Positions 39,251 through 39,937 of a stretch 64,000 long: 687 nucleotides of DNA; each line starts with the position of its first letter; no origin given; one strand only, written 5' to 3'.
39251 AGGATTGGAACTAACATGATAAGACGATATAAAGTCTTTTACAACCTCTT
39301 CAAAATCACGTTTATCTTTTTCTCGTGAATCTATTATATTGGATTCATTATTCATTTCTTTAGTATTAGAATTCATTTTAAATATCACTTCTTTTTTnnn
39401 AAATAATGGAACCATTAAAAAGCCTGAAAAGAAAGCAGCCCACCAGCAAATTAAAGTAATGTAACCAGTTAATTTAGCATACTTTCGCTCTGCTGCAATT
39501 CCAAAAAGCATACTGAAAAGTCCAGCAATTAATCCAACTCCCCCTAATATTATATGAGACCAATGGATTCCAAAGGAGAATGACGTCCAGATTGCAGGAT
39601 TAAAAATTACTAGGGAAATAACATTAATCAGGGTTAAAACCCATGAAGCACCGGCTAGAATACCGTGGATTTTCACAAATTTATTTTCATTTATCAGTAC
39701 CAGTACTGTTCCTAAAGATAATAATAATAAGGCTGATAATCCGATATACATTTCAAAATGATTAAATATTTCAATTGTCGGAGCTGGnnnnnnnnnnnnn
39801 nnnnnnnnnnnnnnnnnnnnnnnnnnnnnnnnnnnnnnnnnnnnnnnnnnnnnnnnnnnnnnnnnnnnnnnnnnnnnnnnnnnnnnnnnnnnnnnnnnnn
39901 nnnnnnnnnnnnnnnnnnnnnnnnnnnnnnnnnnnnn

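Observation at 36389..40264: HENCH-motif protein fused to a His-bearing 4-TM domain, apparently co-transcribed with a GlcD/GlcF-like dehydrogenase pair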

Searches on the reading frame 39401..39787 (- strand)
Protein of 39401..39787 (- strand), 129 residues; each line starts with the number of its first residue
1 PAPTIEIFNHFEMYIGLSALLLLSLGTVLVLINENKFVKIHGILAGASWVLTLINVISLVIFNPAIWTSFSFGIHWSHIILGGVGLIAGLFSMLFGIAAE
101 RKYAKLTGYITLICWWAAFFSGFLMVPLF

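Call 49: search_solved_structures(query=A2, max_evalue=10, show_alignments=2)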
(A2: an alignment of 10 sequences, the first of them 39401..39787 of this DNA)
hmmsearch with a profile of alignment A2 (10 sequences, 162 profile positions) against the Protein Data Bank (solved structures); distinct sequences matched with E-value up to 10: 0.

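Call 58: predict_structure(alignment_id=A3)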
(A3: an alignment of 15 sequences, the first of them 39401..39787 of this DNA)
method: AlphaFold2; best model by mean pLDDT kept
length: 129 residues; sequences in the alignment: 15
mean_pLDDT: 89.9   pTM: 0.83
mean pLDDT of the five models: 89.9, 89.3, 89.3, 89.2, 89.3
residues with pLDDT >= 90: 93; 70-90: 22; 50-70: 9; < 50: 5
segments of 3 or more residues with pLDDT < 50: 1-3
pLDDT, mean of each block of 10 residues (from residue 1): 57 93 98 98 98 93 79 88 98 98 97 97 73
secondary structure, 60 per line:
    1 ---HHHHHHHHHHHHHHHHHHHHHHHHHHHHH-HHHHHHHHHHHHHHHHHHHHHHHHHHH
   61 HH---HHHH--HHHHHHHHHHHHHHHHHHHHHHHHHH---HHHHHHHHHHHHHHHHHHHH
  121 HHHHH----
elements in order: H4-32 H34-62 H66-69 H72-97 H101-125

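Call 61: fold_search(model_id=the predicted structure, library=pdb)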
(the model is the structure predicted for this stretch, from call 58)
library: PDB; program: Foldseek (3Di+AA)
matches with E <= 10: 303; with E <= 0.001: 0
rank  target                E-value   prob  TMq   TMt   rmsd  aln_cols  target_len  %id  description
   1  6rko_B                4.2e-01  0.92  0.45  0.17   4.7       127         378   12  Cryo-EM structure of the E. coli cytochrome bd-I oxidase at 2.68 A resolution (released 2019-10-16)
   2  8uck_c                6.0e-01  0.84  0.53  0.29   6.8       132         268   14  Komagataella pastoris Cytochrome c oxidase (9 subunits) in complex with human VMAT2 (released 2024-10-09)
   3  9n0k_A                6.0e-01  0.63  0.45  0.45   5.9       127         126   10  Crystal structure of KABLE triple mutant (Ile12Phe, Lys14Pro, Leu20Trp) (released 2025-08-20)
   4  9n0i_A                6.3e-01  0.89  0.53  0.54   5.0       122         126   11  Crystal structure of KABLE double mutant (Lys14Pro, Leu20Trp) (released 2025-08-20)
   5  1cgn                  6.7e-01  0.90  0.56  0.57   4.4       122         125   10  CYTOCHROME C' (released 1995-07-31)
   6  9tav_B                7.4e-01  0.51  0.40  0.42   5.9       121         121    9  De novo photoenzyme photoABLE2 in complex with substrate (released 2026-03-25)
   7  1cgo                  8.2e-01  0.85  0.54  0.56   4.2       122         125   11  CYTOCHROME C' (released 1995-07-31)
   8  3u8v_A                9.1e-01  0.99  0.54  0.79   2.9       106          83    9  Three dimensional structure of the Small Metal Binding Protein, SMBP (released 2011-11-09)
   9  2xm0                  9.6e-01  0.72  0.47  0.48   5.2       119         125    6  Cytochrome c prime from Alcaligenes xylosoxidans: Ferrous R124K variant (released 2010-11-10)
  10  5ys8_B                1.0e+00  0.57  0.36  0.28   4.0        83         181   17  2.8 angstrom crystal structure of Succinate-Acetate Permease from Citrobacter koseri (released 2018-11-21)
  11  5ys3_B                1.0e+00  0.54  0.36  0.28   4.1        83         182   17  1.8 angstrom crystal structure of Succinate-Acetate Permease from Citrobacter koseri (released 2018-04-25)
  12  8c9w                  1.0e+00  0.23  0.34  0.16   8.2       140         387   19  Crystal structure of the adenosine A2A receptor (construct A2A-PSB2-bRIL) complexed with Etrumadenant at the orthosteric (released 2023-07-12)
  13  5ys8_A                1.1e+00  0.82  0.41  0.31   3.3        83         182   14  2.8 angstrom crystal structure of Succinate-Acetate Permease from Citrobacter koseri (released 2018-11-21)
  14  5zug_C                1.1e+00  0.80  0.41  0.31   3.3        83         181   16  Structure of the bacterial acetate channel SatP (released 2018-11-21)
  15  6w6x_A                1.1e+00  0.57  0.47  0.48   5.3       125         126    8  Crystal Structure of ABLE Apo-protein (released 2020-08-26)
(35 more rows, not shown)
